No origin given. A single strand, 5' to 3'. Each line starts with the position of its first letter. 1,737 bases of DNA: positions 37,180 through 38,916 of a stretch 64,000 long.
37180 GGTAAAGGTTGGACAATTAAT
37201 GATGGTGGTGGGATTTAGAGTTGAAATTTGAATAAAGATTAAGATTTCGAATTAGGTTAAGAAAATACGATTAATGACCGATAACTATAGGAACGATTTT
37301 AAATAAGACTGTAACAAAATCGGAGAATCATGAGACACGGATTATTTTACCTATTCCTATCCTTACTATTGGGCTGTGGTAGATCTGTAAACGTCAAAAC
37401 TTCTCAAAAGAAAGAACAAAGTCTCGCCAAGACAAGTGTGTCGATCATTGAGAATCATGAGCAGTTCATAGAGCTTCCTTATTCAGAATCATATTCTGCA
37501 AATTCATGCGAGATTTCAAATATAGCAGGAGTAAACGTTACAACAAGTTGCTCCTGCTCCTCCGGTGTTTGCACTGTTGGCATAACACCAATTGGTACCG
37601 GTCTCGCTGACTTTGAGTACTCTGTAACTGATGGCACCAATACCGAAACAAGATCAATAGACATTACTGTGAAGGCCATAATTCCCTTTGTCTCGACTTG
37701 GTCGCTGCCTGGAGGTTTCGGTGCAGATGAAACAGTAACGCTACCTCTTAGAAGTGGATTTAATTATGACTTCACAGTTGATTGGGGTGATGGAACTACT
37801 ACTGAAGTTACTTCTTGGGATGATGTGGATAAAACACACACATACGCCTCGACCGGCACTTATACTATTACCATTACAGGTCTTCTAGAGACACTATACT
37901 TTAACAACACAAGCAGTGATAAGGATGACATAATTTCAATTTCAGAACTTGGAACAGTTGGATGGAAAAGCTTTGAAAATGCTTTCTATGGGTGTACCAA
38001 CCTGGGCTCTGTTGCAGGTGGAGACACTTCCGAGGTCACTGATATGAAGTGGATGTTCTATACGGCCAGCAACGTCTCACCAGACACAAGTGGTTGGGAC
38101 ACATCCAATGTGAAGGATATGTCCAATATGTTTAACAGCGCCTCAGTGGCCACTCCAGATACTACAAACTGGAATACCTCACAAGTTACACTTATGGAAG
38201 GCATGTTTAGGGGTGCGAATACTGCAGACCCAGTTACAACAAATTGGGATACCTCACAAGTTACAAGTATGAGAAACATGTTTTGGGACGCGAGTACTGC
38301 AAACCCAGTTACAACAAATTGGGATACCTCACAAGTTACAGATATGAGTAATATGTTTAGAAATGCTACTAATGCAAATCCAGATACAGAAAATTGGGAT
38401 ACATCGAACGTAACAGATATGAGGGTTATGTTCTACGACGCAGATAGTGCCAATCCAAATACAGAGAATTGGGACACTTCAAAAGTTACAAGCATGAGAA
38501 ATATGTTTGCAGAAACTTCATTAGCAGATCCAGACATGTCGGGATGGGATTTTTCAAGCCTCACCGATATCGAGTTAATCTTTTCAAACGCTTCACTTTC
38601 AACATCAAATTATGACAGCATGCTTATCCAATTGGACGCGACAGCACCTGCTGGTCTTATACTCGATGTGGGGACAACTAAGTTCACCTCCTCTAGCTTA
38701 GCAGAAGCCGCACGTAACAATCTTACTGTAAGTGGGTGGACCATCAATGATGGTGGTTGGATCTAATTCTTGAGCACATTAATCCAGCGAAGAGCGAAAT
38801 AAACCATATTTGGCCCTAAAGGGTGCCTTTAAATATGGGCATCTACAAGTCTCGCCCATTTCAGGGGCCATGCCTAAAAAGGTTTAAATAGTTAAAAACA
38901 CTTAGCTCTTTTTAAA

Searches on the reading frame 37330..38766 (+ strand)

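Call 82: search_protein_families(library=pfam, proteins=[window:37330-38766:+], max_evalue=0.00001)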
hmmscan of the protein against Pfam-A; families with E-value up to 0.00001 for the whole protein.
window:37330-38766:+ (478 aa): 1 family
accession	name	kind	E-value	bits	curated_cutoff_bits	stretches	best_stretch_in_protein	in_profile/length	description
PF03382.20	DUF285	-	1.2e-52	177.1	25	2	328-428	17-117/120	Mycoplasma protein of unknown function, DUF285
